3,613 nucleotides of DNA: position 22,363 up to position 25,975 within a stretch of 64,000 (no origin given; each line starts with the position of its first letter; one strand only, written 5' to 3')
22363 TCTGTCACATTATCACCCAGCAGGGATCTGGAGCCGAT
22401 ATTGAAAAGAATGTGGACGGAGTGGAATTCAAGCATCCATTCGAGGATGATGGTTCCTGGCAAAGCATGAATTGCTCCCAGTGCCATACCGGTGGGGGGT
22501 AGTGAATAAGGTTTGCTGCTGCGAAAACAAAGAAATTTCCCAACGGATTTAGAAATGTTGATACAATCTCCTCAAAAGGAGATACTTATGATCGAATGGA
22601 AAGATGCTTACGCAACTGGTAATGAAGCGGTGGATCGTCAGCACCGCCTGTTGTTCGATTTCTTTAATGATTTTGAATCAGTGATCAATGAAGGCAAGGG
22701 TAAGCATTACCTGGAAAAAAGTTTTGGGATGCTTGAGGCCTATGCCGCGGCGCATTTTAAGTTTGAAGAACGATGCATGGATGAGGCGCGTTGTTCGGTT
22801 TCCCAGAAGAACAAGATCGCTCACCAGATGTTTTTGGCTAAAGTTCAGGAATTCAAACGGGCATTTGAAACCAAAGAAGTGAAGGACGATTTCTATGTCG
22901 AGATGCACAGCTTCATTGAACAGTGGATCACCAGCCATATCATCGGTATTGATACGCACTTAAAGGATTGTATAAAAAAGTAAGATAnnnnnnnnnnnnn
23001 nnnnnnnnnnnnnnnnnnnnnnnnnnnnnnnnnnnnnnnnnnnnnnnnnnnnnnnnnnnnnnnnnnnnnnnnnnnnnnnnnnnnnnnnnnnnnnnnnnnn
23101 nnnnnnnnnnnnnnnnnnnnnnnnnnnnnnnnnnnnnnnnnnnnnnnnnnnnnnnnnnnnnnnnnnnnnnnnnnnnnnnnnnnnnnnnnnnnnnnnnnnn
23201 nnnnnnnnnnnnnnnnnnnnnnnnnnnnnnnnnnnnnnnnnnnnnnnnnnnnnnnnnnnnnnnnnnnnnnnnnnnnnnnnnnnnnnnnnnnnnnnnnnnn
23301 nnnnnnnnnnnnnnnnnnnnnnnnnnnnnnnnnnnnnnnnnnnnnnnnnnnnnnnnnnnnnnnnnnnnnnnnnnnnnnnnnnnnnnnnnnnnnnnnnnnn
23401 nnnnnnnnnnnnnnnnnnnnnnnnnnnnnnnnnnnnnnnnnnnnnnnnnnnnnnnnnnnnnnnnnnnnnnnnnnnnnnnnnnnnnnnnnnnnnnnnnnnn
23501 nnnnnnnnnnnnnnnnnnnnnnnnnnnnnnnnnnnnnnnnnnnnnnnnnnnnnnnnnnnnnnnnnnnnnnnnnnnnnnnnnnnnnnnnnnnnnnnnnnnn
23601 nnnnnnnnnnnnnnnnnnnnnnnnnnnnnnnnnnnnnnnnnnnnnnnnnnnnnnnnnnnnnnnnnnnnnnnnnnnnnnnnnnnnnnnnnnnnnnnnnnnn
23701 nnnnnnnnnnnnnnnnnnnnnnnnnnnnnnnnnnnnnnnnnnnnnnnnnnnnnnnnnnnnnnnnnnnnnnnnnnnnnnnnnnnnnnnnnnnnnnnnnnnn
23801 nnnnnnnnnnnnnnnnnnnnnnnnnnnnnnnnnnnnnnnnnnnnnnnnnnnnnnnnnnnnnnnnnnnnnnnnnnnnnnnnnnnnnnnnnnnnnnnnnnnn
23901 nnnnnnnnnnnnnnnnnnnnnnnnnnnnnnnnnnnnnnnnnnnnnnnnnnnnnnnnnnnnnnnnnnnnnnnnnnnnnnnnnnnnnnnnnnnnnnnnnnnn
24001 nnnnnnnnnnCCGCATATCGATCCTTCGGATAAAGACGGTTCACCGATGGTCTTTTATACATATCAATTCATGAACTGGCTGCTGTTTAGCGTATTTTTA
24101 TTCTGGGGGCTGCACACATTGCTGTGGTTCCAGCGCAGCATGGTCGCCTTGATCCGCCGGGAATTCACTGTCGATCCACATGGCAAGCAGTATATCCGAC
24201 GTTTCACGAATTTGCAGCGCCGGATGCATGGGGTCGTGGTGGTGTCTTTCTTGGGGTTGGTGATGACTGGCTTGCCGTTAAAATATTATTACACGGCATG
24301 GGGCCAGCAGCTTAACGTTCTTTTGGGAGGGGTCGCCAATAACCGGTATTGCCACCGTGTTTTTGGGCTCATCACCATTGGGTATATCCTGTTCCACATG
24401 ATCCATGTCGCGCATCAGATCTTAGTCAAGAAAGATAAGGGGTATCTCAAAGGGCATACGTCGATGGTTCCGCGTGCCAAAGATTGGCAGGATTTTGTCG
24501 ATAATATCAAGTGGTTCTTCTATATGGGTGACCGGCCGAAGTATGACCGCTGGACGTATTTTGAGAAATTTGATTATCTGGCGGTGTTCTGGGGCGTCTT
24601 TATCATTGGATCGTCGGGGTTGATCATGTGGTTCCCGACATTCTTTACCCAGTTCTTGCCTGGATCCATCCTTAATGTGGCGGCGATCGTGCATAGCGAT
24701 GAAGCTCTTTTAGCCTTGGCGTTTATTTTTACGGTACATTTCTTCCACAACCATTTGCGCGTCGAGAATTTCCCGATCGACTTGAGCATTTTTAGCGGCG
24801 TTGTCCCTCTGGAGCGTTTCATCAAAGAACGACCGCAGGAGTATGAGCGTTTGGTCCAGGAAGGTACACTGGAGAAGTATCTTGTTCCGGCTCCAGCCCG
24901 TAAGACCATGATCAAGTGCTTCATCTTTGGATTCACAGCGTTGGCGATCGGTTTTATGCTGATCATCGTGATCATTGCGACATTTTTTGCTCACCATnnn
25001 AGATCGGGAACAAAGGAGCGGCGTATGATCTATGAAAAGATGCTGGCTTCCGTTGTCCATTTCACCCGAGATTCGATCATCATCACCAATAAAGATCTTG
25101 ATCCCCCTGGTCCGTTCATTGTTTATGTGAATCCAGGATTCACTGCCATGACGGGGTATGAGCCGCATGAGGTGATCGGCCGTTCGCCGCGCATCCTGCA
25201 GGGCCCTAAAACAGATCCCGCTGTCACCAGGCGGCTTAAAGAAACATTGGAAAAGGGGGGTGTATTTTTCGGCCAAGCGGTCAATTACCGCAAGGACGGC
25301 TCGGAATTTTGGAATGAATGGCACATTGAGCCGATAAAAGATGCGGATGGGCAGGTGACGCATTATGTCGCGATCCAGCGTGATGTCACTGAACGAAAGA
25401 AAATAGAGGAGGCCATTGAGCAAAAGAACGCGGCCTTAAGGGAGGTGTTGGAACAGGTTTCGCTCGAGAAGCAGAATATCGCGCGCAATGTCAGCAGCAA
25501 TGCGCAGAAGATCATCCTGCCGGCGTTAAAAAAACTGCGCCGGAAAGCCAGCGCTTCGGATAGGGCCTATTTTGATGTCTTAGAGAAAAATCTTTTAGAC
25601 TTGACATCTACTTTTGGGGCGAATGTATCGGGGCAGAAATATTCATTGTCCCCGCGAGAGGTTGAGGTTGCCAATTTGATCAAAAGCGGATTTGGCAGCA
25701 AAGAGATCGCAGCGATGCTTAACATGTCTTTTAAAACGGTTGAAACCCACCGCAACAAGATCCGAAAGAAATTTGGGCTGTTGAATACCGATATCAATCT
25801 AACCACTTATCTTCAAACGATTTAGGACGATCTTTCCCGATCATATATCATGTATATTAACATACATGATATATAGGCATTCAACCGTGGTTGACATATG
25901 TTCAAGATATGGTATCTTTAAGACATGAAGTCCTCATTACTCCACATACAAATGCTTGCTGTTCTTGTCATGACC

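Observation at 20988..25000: ImcH-like and CbcL-like inner-membrane quinone-linked cytochromes side by side, separated by a hemerythrin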

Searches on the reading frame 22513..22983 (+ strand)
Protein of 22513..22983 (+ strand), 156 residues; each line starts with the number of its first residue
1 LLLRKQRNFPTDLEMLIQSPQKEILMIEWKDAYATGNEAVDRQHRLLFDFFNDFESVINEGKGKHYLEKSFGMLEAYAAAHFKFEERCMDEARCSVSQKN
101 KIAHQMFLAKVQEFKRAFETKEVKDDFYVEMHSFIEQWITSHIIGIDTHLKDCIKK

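Call 4: search_protein_families(library=pfam, proteins=[window:22513-22983:+], max_evalue=0.01)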
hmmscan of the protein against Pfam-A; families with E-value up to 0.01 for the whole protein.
window:22513-22983:+ (156 aa): 1 family
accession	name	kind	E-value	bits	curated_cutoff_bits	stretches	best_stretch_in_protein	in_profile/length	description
PF01814.28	Hemerythrin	-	4.4e-09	37.3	25.3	1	36-150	2-123/127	Hemerythrin HHE cation binding domain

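Call 5: search_protein_families(library=ncbifam, proteins=[window:22513-22983:+], max_evalue=0.01)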
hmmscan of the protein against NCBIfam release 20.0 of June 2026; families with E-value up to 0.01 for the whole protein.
window:22513-22983:+ (156 aa): 4 families
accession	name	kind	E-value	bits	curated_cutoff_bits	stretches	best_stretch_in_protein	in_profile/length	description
TIGR02481.1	hemeryth_dom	domain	1.4e-28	99.4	51.75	1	28-153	1-125/126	hemerythrin domain-containing protein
NF033749.1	bact_hemeryth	subfamily_domain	2.7e-26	92.2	84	1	26-154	1-128/129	bacteriohemerythrin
NF002007.0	PRK00808.1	equivalog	5.2e-20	72.1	109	1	26-155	3-128/156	bacteriohemerythrin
TIGR00058.1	Hemerythrin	subfamily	4.6e-10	40.1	131.85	1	28-151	6-112/115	hemerythrin family non-heme iron protein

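Call 38: search_solved_structures(query=window:22588-22983:+, max_evalue=0.001, show_alignments=3)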
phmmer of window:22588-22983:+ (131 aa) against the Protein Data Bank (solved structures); distinct sequences matched with E-value up to 0.001: 8.
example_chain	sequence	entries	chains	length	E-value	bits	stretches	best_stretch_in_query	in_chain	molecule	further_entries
2avk_A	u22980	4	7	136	1.5e-06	31.8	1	2-123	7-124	hemerythrin-like domain protein DcrH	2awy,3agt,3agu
2awc_A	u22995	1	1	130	2.2e-06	31.2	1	4-123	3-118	hemerythrin-like domain protein DcrH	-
4xpx_A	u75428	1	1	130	3.9e-06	30.4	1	8-129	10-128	Bacteriohemerythrin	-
3whn_A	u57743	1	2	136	7.3e-06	29.6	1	2-117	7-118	Hemerythrin-like domain protein DcrH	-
3waq_A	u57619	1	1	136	7.8e-06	29.5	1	2-97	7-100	Hemerythrin-like domain protein DcrH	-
4xpw_A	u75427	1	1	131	8.2e-06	29.4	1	8-129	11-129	Bacteriohemerythrin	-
4xq1_A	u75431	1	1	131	1.1e-05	29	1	8-129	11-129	Bacteriohemerythrin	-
4xpy_A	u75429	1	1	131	1.1e-05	29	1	8-129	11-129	Bacteriohemerythrin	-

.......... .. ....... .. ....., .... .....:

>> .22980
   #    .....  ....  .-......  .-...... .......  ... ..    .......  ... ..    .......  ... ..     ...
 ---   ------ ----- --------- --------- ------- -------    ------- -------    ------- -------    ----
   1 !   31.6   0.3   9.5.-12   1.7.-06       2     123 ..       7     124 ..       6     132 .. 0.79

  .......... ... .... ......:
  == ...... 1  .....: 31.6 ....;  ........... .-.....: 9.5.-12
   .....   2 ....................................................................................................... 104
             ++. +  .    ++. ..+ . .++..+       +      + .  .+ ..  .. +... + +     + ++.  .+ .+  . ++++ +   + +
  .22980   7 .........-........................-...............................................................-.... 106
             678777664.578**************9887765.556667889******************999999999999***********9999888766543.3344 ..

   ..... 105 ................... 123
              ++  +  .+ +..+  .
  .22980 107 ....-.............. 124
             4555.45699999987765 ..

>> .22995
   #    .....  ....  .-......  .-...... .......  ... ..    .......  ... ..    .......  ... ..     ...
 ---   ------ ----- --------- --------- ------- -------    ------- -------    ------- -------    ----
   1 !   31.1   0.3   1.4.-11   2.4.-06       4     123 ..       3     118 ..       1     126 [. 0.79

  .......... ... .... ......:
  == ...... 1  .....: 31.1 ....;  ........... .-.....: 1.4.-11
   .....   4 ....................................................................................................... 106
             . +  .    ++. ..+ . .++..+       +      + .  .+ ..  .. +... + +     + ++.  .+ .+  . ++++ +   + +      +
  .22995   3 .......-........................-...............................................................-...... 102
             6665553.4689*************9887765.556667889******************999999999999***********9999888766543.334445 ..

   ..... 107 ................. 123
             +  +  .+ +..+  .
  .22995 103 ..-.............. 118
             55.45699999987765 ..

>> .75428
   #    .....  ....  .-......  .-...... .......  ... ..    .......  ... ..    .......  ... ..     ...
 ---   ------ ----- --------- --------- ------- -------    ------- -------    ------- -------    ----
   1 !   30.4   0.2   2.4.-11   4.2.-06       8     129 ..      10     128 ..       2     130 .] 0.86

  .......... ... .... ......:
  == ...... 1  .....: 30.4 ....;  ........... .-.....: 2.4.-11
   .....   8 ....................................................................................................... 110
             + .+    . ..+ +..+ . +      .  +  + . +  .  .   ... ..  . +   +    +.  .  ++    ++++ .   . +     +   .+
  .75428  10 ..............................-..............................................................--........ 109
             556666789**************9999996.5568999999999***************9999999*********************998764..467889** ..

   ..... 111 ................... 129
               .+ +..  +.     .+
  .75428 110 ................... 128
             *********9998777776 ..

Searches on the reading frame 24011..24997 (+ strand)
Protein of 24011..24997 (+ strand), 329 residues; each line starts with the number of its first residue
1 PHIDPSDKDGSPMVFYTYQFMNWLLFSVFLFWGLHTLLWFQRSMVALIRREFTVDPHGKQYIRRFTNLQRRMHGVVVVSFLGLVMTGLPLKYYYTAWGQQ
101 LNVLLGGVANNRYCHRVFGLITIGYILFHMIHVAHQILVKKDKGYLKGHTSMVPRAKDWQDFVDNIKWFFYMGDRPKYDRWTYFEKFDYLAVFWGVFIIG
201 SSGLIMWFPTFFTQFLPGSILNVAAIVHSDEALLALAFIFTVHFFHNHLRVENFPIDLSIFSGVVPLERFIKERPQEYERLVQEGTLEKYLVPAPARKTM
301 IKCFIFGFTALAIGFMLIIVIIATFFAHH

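Call 32: search_solved_structures(query=window:24011-24997:+, max_evalue=10, show_alignments=3)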
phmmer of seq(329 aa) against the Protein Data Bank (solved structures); distinct sequences matched with E-value up to 10: 0.

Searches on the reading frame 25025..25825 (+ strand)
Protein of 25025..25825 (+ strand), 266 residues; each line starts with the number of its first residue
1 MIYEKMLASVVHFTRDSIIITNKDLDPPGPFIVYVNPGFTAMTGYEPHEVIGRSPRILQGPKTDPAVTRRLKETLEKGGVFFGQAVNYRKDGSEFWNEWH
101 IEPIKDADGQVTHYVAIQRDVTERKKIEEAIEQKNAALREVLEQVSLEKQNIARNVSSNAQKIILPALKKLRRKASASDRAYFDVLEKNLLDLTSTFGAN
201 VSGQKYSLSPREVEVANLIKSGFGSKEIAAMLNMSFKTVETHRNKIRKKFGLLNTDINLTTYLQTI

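Call 4: search_protein_families(library=pfam, proteins=[window:25025-25825:+], max_evalue=0.01)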
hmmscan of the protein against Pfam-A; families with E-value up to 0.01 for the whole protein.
window:25025-25825:+ (266 aa): 8 families
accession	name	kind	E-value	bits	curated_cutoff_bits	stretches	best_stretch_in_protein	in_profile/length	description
PF13426.13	PAS_9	-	2.3e-22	79.7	27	1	16-123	2-103/103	PAS domain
PF08447.18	PAS_3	-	4.4e-13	49.8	25.6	1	32-117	1-88/89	PAS fold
PF00196.25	GerE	-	1.2e-12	47.7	23.5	1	207-252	2-47/57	Bacterial regulatory proteins, luxR family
PF00989.32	PAS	-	9.2e-12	45.4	22.6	1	31-121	22-113/113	PAS fold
PF08448.16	PAS_4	-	1.1e-11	45.4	23.1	1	32-125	17-109/110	PAS fold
PF08281.18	Sigma70_r4_2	-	0.0034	17.5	25.7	1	222-249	26-53/54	Sigma-70, region 4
PF07638.17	Sigma70_ECF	-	0.0048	17.2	21.1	0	211-250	142-179/185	ECF sigma factor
PF13188.13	PAS_8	-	0.008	16.5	21.8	0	7-60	3-52/65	PAS domain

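Call 5: search_protein_families(library=ncbifam, proteins=[window:25025-25825:+], max_evalue=0.01)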
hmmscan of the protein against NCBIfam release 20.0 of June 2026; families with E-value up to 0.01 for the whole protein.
window:25025-25825:+ (266 aa): 40 families (the best 25 are shown)
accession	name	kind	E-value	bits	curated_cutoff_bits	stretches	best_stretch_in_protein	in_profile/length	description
NF052652.1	YtvA_fam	equivalog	1.5e-33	116.3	250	1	7-141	2-134/243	YtvA family blue-light photoreceptor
NF010077.0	PRK13559.1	subfamily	1.7e-33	116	361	1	9-145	47-181/364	hypothetical protein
NF052306.1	BluLightHisKinLov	equivalog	5.3e-31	107.7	450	1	10-141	27-156/334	blue-light-activated histidine kinase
NF010076.0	PRK13557.1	subfamily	2.8e-29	101.9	631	1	9-147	34-172/540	histidine kinase famiy protein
TIGR00229.1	sensory_box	domain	1.2e-23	83.6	22.9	1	4-130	4-125/126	PAS domain S-box protein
NF052574.1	HisKinEspCMyxo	equivalog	8.4e-21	73.8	1200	1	6-128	285-405/785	serine histidine kinase EspC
TIGR02938.1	nifL_nitrog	equivalog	9.1e-20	70.6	242.45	1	32-147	26-141/494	nitrogen fixation negative regulator NifL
NF045675.1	PhdiestaseDibA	equivalog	7.2e-19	67.6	980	1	7-132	80-200/623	phosphodiesterase DibA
NF052445.1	RespRegMctR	equivalog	7.3e-11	41.9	300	1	202-262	139-198/205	two-component system response regulator MctR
NF008467.0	PRK11359.1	equivalog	4.2e-09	35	857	1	30-163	156-289/800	oxygen-sensing cyclic-di-GMP phosphodiesterase DosP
NF011896.0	PRK15369.1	equivalog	6.9e-09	35.6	242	1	152-251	101-193/211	two component system response regulator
NF052573.1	HisKinEspAMyxo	equivalog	1.2e-08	33.5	1400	1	16-130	265-374/755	serine histidine kinase EspA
NF040749.1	tetrathio_RR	equivalog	1.4e-07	31.4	290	1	194-253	119-179/191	tetrathionate respiration response regulator TtrR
NF008098.0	PRK10840.1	equivalog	4.5e-07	29.6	235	1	192-265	136-207/216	response regulator transcription factor RcsB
TIGR03541.1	reg_near_HchA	equivalog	5.3e-07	29.4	215.6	1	192-256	156-220/232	PA1136 family autoinducer-binding transcriptional regulator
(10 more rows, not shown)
